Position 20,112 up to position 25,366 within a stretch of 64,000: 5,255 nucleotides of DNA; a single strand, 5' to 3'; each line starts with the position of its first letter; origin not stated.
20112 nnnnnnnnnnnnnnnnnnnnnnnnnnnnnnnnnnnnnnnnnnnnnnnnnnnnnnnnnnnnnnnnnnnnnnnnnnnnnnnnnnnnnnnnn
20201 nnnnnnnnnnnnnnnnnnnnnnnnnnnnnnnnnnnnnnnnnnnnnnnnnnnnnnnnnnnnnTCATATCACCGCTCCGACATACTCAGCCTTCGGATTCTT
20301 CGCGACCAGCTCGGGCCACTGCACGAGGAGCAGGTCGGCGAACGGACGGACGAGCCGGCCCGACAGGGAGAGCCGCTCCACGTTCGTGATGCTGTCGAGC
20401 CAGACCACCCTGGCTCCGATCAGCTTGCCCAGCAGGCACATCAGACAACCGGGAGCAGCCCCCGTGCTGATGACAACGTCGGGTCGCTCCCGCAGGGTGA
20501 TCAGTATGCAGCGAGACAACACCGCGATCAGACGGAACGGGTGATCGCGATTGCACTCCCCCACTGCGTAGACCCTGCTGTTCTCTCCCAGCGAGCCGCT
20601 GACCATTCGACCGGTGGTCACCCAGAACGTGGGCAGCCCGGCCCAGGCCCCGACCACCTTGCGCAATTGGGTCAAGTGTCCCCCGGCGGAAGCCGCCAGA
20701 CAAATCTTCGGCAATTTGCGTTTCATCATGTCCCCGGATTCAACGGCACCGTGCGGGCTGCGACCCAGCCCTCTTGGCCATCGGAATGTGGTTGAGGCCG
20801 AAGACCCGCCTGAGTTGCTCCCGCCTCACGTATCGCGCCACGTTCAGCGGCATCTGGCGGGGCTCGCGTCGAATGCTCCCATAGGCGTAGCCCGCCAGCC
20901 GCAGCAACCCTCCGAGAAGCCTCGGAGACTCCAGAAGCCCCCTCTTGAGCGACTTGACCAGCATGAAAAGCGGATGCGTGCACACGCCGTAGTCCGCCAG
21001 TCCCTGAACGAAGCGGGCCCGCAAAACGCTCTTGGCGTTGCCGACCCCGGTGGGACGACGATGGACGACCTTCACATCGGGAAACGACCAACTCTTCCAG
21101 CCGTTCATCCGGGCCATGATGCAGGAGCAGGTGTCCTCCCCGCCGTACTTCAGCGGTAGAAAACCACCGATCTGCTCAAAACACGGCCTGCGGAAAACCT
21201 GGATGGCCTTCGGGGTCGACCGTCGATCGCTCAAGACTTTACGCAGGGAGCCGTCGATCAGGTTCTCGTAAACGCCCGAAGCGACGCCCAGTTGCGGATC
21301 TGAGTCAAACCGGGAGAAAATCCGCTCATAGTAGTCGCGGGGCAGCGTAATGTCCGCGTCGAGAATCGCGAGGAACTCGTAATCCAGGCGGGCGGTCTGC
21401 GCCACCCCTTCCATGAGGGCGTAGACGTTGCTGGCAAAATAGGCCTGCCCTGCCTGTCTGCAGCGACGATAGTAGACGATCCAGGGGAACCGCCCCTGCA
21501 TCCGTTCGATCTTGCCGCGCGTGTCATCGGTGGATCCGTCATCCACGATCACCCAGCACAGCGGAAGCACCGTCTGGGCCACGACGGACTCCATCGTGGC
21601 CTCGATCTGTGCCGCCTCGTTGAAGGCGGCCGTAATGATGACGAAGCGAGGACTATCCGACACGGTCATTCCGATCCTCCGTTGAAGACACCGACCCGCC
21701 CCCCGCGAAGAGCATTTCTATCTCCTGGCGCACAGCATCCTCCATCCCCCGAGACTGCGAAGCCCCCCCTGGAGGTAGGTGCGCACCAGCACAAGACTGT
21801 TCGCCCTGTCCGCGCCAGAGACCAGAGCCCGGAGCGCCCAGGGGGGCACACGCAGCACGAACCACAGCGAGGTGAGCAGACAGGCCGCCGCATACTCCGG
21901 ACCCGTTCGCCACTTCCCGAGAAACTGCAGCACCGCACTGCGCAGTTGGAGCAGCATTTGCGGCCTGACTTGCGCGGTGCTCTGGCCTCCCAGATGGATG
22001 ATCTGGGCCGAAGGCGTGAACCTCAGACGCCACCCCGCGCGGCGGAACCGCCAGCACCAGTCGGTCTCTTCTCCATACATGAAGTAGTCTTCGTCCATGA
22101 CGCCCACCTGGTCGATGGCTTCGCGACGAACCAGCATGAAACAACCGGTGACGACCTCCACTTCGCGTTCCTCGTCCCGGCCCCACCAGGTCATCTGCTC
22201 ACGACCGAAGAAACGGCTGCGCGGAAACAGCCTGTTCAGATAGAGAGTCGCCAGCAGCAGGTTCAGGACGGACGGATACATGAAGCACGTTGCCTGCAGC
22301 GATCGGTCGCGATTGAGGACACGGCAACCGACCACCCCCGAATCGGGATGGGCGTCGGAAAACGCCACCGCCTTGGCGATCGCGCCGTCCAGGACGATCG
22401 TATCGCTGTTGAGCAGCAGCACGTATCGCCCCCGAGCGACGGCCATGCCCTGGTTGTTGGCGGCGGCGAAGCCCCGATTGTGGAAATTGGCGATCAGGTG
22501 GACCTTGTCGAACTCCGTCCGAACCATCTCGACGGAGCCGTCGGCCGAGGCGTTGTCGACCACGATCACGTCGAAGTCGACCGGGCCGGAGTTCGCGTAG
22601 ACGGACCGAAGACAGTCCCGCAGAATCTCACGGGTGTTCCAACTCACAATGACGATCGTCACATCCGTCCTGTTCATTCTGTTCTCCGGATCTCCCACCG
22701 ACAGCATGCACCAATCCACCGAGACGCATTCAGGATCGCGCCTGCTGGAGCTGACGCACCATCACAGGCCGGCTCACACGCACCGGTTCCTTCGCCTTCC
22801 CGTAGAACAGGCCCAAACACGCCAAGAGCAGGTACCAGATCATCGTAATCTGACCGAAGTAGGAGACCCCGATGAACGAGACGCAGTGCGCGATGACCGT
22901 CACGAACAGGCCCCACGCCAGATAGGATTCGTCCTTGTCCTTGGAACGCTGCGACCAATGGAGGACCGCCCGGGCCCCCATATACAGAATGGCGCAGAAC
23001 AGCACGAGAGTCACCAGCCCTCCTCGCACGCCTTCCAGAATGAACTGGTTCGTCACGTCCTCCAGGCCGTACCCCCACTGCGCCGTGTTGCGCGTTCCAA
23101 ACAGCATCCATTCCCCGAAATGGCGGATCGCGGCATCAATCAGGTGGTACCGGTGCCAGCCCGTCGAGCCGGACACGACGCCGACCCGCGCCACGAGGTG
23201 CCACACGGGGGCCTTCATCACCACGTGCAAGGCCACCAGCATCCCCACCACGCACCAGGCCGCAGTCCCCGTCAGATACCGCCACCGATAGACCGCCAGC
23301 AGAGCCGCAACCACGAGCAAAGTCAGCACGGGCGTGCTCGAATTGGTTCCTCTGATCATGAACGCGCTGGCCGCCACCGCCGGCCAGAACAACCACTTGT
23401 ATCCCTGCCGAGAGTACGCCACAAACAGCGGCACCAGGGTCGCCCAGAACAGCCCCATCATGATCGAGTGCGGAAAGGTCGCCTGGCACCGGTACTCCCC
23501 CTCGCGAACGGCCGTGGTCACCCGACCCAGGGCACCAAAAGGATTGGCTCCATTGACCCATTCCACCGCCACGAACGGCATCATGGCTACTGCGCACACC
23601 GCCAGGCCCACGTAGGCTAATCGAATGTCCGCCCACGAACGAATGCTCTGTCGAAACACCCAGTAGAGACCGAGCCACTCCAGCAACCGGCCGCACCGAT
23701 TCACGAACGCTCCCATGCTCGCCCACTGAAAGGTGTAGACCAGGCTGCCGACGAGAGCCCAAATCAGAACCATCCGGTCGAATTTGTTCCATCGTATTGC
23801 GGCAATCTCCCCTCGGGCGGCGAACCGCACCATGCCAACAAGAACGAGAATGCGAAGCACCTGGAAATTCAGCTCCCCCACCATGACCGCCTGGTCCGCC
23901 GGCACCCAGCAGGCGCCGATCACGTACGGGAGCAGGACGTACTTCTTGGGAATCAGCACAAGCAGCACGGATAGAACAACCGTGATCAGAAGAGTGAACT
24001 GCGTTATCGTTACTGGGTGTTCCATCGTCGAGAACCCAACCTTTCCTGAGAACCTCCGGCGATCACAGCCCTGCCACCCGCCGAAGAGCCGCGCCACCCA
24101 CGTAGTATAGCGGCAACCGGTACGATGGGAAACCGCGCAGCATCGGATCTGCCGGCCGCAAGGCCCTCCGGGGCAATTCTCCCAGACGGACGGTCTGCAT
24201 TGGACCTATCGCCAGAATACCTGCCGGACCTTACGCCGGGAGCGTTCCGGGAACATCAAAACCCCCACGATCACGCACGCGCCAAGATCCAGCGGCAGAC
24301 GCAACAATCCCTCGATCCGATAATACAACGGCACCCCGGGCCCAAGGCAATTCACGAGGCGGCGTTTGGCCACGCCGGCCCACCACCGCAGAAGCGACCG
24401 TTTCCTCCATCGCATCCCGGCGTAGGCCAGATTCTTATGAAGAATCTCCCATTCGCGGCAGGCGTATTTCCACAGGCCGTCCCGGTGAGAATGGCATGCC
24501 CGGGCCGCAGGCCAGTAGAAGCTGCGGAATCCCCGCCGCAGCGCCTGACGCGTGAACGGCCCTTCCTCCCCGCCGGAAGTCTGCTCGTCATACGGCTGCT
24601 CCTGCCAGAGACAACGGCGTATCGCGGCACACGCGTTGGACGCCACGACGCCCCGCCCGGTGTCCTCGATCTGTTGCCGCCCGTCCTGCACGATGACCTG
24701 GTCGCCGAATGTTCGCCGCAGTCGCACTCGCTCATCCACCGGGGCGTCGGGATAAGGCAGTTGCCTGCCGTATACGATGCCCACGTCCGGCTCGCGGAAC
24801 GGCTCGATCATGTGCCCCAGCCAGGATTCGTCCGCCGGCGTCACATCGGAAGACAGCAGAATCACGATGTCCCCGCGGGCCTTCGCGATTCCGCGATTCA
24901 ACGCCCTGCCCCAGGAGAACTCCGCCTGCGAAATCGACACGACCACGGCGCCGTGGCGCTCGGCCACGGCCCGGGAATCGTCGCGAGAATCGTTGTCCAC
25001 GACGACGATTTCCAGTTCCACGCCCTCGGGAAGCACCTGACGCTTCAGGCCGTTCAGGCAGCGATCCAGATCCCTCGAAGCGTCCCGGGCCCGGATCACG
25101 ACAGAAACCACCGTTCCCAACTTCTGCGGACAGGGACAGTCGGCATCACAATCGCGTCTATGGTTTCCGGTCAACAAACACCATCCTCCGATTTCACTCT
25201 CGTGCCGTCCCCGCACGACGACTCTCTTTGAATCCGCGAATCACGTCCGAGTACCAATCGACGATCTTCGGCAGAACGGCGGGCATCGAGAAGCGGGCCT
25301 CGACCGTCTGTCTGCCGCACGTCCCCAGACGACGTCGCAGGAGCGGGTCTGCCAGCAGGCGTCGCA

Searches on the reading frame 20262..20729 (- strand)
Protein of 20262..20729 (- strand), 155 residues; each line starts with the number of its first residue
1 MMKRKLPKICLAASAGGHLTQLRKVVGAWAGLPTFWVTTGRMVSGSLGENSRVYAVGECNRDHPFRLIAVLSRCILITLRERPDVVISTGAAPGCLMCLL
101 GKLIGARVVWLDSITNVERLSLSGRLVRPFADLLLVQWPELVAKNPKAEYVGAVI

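Call 9: search_protein_families(library=pfam, proteins=[window:20262-20729:-], max_evalue=0.001)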
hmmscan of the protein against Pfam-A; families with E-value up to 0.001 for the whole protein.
window:20262-20729:- (155 aa): 1 family
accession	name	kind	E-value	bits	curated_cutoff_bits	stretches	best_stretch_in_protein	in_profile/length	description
PF08660.17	Alg14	-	7.4e-18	65.6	27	1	55-153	66-170/171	Oligosaccharide biosynthesis protein Alg14 like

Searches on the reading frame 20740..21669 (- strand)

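Call 9: search_protein_families(library=pfam, proteins=[window:20740-21669:-], max_evalue=0.001)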
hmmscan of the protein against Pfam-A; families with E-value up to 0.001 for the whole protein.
window:20740-21669:- (309 aa): 3 families
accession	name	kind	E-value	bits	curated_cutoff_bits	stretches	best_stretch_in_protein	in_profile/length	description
PF00535.33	Glycos_transf_2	-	1.9e-15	57.6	23.3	1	11-148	2-130/168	Glycosyl transferase family 2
PF13641.12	Glyco_tranf_2_3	-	1.2e-09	39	27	1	7-132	1-121/230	Glycosyltransferase like family 2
PF13506.12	Glyco_transf_21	-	4.1e-05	23.6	21.7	0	81-134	18-67/174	Glycosyl transferase family 21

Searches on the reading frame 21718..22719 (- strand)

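Call 9: search_protein_families(library=pfam, proteins=[window:21718-22719:-], max_evalue=0.001)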
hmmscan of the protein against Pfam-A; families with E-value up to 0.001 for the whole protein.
window:21718-22719:- (333 aa): 4 families
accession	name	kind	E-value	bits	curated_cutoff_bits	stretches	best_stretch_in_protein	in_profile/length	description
PF00535.33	Glycos_transf_2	-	7.4e-25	88.2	23.3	1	21-142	1-124/168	Glycosyl transferase family 2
PF13641.12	Glyco_tranf_2_3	-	2.2e-21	77.4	27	1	20-255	3-224/230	Glycosyltransferase like family 2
PF13632.12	Glyco_trans_2_3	-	1.6e-07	31.7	27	1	99-248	1-128/198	Glycosyl transferase family group 2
PF10111.15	Glyco_tranf_2_2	-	0.00032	20.7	27.3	0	48-111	29-96/276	Glycosyltransferase like family 2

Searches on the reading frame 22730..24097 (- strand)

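Call 10: search_protein_families(library=pfam, proteins=[window:22730-24097:-], max_evalue=0.001)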
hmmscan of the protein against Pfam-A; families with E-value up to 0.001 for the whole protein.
window:22730-24097:- (455 aa): 0 families

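Call 19: search_protein_families(library=pfam, proteins=[window:22730-24097:-], max_evalue=1)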
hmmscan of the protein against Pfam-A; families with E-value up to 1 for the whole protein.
window:22730-24097:- (455 aa): 1 family
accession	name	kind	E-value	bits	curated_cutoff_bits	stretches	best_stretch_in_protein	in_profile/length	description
PF17608.7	DUF5504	-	0.049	14.2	27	1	361-433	47-109/127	Family of unknown function (DUF5504)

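Call 73: search_protein_families(library=ncbifam, proteins=[window:22730-24097:-], max_evalue=0.1)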
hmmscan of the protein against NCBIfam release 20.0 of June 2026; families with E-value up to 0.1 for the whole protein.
window:22730-24097:- (455 aa): 0 families

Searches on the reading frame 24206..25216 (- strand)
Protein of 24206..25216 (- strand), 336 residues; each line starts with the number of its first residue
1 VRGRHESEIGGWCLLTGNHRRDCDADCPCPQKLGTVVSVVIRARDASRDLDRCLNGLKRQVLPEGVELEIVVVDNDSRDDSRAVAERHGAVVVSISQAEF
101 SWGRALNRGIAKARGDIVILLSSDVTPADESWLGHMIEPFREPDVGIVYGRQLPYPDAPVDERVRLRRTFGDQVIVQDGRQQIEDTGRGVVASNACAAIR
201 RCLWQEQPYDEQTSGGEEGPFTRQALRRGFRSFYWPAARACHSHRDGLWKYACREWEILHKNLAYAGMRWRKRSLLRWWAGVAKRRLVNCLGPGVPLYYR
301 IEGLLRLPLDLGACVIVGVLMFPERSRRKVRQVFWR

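Call 10: search_protein_families(library=pfam, proteins=[window:24206-25216:-], max_evalue=0.001)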
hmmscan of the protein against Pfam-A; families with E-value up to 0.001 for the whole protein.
window:24206-25216:- (336 aa): 2 families
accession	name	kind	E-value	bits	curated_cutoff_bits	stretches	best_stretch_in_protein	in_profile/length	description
PF00535.33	Glycos_transf_2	-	7.5e-23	81.7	23.3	1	38-201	1-161/168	Glycosyl transferase family 2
PF13641.12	Glyco_tranf_2_3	-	1.1e-09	39.1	27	1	37-252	3-221/230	Glycosyltransferase like family 2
